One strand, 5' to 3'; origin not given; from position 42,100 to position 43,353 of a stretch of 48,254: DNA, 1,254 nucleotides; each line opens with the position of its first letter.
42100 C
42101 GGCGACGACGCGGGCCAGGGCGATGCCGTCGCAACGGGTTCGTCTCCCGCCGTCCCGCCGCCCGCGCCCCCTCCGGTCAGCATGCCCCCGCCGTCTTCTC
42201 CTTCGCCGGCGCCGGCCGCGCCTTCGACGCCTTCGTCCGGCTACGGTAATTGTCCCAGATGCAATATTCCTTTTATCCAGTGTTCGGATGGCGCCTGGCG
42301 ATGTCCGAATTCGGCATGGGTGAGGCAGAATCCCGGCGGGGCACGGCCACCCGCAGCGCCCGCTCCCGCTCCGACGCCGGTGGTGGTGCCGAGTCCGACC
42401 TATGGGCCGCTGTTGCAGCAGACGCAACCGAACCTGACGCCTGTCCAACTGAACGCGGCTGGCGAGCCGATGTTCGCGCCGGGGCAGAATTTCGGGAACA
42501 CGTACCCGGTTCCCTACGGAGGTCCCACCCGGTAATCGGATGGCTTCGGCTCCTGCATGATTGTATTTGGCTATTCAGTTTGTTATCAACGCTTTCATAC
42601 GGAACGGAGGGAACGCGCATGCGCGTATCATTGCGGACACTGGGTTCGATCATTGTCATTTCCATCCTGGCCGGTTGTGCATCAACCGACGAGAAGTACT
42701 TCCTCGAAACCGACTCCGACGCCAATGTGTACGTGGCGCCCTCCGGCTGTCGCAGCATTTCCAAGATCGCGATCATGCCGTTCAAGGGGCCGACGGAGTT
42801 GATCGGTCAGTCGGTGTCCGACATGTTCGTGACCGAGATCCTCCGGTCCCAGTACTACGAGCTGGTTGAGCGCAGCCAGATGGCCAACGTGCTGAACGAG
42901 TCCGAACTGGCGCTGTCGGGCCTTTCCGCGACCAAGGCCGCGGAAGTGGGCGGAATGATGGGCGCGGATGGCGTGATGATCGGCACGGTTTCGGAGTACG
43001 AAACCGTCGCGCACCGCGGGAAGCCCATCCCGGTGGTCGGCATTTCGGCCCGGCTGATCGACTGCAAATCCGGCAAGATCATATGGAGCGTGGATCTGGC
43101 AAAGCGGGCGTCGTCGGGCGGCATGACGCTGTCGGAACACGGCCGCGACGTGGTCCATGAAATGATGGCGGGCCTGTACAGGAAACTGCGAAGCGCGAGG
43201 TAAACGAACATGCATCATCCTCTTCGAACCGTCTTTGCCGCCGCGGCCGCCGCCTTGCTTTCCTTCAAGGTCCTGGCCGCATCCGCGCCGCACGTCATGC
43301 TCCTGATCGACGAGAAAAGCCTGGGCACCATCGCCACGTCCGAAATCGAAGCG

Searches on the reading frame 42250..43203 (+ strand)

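Call 5: search_protein_families(library=pfam, proteins=[window:42250-43203:+], max_evalue=0.1)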
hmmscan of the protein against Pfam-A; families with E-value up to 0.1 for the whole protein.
window:42250-43203:+ (317 aa): 3 families
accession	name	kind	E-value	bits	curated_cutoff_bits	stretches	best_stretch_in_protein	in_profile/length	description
PF03783.19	CsgG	-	1.1e-16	61.3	20.8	1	185-293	36-158/210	Curli production assembly/transport component CsgG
PF13036.11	LpoB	-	5.8e-05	23.5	22.3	1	187-280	48-142/147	Peptidoglycan-synthase activator LpoB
PF05643.16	GNA1162-like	-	0.00025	21.1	25.9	1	225-283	68-126/185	Putative lipoprotein GNA1162-like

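Call 35: search_protein_families(library=ncbifam, proteins=[window:42250-43203:+], max_evalue=0.1)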
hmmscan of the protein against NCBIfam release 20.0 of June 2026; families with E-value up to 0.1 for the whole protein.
window:42250-43203:+ (317 aa): 2 families
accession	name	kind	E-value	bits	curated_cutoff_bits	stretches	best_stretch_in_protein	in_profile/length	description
TIGR02722.1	lp_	equivalog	7.5e-05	22.8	110.55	1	188-280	89-182/189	penicillin-binding protein activator LpoB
NF033161.1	lipo_LipL41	equivalog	0.0014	17.6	400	1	197-249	81-132/358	lipoprotein LipL41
